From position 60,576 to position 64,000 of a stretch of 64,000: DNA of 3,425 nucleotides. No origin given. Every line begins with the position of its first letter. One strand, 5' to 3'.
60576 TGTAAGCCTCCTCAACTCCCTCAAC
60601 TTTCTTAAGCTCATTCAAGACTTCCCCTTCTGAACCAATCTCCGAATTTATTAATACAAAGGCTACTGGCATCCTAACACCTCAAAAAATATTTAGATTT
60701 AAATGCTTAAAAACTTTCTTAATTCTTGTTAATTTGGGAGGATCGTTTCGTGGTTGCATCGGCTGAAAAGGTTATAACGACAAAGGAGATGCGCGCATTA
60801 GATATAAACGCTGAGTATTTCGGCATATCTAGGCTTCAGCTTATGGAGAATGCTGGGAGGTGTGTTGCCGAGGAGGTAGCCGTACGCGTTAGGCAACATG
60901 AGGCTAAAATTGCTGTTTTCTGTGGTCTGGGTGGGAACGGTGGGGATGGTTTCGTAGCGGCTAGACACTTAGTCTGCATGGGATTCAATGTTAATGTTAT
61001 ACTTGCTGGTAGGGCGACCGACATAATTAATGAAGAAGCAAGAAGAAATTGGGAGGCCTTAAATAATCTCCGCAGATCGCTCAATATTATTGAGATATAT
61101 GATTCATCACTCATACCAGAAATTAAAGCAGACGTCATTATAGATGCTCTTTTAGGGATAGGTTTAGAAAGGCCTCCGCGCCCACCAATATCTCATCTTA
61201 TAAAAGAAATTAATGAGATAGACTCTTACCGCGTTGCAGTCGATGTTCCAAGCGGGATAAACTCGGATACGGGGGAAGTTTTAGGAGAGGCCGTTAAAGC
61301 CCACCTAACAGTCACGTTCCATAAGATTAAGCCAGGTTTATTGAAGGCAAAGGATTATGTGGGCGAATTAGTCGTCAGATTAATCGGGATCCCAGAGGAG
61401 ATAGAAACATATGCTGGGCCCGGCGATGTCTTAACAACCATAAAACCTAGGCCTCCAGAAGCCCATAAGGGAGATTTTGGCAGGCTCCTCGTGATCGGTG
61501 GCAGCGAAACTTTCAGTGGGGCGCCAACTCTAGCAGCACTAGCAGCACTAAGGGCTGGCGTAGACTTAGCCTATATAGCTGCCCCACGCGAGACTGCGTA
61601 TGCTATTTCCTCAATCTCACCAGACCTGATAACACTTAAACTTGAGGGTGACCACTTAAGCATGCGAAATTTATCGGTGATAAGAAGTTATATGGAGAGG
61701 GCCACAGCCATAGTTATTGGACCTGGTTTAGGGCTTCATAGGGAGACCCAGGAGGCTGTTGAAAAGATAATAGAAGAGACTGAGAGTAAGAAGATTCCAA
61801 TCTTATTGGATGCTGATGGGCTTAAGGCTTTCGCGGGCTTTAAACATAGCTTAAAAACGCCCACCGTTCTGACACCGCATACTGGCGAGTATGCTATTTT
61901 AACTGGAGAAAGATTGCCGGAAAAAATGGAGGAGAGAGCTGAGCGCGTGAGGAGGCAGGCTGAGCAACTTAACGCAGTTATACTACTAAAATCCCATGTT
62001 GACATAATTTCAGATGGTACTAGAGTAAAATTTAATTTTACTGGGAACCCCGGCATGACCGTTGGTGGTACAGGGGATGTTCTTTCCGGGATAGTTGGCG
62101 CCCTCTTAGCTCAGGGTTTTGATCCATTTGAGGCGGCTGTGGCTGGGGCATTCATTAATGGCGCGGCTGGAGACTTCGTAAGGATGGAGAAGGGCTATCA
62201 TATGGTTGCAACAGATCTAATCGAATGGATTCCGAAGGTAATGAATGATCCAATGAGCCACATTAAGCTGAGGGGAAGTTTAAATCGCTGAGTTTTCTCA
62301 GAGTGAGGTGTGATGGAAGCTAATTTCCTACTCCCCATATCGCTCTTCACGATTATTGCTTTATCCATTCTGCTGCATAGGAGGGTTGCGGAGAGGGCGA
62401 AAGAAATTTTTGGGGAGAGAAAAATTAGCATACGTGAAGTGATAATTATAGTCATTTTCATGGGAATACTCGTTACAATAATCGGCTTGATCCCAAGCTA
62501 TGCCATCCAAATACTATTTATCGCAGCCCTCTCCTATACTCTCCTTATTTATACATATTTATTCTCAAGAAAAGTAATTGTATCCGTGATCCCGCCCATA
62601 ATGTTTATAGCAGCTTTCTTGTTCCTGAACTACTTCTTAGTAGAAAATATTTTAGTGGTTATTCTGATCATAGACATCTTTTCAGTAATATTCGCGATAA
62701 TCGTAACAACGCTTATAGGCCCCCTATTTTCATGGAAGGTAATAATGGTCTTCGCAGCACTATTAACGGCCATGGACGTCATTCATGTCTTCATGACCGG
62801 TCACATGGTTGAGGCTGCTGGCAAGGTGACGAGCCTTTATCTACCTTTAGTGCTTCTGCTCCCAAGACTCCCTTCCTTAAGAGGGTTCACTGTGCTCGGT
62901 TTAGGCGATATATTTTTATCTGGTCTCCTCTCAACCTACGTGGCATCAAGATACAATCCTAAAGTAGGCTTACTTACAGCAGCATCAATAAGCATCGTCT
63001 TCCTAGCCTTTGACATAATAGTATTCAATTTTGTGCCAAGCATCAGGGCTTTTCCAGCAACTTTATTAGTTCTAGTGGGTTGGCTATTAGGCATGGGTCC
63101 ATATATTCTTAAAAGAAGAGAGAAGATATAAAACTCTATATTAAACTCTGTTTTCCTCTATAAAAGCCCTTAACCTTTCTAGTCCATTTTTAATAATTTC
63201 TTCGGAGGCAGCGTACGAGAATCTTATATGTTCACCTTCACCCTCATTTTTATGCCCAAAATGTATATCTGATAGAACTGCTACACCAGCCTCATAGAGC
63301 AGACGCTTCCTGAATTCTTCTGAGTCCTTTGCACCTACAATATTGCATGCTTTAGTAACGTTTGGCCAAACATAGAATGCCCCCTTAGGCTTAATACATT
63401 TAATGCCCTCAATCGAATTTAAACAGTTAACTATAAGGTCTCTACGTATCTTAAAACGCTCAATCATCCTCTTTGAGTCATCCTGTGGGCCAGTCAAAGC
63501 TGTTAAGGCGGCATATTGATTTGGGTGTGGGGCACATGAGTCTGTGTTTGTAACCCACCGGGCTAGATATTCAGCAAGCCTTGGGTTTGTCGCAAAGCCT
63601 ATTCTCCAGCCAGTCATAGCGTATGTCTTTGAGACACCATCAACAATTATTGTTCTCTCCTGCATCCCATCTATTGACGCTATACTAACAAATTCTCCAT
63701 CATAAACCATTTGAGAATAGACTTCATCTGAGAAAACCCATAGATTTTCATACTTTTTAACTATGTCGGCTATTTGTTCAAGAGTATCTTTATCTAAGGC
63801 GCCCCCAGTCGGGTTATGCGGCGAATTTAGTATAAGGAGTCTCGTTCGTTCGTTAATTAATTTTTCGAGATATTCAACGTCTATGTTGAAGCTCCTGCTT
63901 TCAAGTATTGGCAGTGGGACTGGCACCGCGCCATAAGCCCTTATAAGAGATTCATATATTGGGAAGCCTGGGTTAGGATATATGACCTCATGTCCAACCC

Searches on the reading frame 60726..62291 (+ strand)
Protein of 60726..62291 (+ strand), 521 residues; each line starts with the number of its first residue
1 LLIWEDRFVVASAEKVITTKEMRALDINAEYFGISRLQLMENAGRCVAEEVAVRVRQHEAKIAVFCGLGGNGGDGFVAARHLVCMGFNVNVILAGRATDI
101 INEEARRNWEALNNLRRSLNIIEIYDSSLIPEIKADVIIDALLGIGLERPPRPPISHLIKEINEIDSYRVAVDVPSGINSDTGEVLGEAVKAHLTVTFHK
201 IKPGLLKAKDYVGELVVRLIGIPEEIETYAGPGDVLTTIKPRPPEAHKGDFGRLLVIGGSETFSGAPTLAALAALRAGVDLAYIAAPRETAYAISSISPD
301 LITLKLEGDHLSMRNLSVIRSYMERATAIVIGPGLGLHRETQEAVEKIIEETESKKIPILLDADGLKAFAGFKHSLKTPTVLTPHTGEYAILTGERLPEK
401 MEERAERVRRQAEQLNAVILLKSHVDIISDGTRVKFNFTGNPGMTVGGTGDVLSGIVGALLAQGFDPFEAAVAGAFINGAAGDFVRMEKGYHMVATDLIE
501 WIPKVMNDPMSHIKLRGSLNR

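Call 88: search_protein_families(library=pfam, proteins=[window:60726-62291:+], max_evalue=0.00001)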
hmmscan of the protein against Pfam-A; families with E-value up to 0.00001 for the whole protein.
window:60726-62291:+ (521 aa): 3 families
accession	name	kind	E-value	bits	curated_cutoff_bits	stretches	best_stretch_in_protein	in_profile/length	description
PF01256.23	Carb_kinase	-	1.6e-58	198.5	27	1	254-503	1-241/242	NAD(P)H-hydrate dehydratase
PF03853.21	YjeF_N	-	2.2e-46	158.4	24.9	1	38-204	3-169/169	YjeF-related protein N-terminus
PF02110.20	HK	-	6.9e-08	32.6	27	1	326-483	50-220/247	Hydroxyethylthiazole kinase family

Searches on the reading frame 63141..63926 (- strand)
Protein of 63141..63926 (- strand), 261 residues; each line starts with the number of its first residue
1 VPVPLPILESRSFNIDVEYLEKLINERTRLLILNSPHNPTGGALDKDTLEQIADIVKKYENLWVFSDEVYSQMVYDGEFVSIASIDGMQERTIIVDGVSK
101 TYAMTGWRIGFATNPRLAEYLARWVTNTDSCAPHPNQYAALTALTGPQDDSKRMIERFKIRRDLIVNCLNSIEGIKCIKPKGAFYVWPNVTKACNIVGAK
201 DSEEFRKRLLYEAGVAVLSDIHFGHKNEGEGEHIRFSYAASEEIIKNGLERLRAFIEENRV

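Call 88: search_protein_families(library=pfam, proteins=[window:63141-63926:-], max_evalue=0.00001)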
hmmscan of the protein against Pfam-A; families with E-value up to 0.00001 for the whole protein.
window:63141-63926:- (261 aa): 1 family
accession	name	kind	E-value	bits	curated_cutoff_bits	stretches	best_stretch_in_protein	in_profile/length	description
PF00155.27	Aminotran_1_2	-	1.4e-47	163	19.7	1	4-252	117-361/361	Aminotransferase class I and II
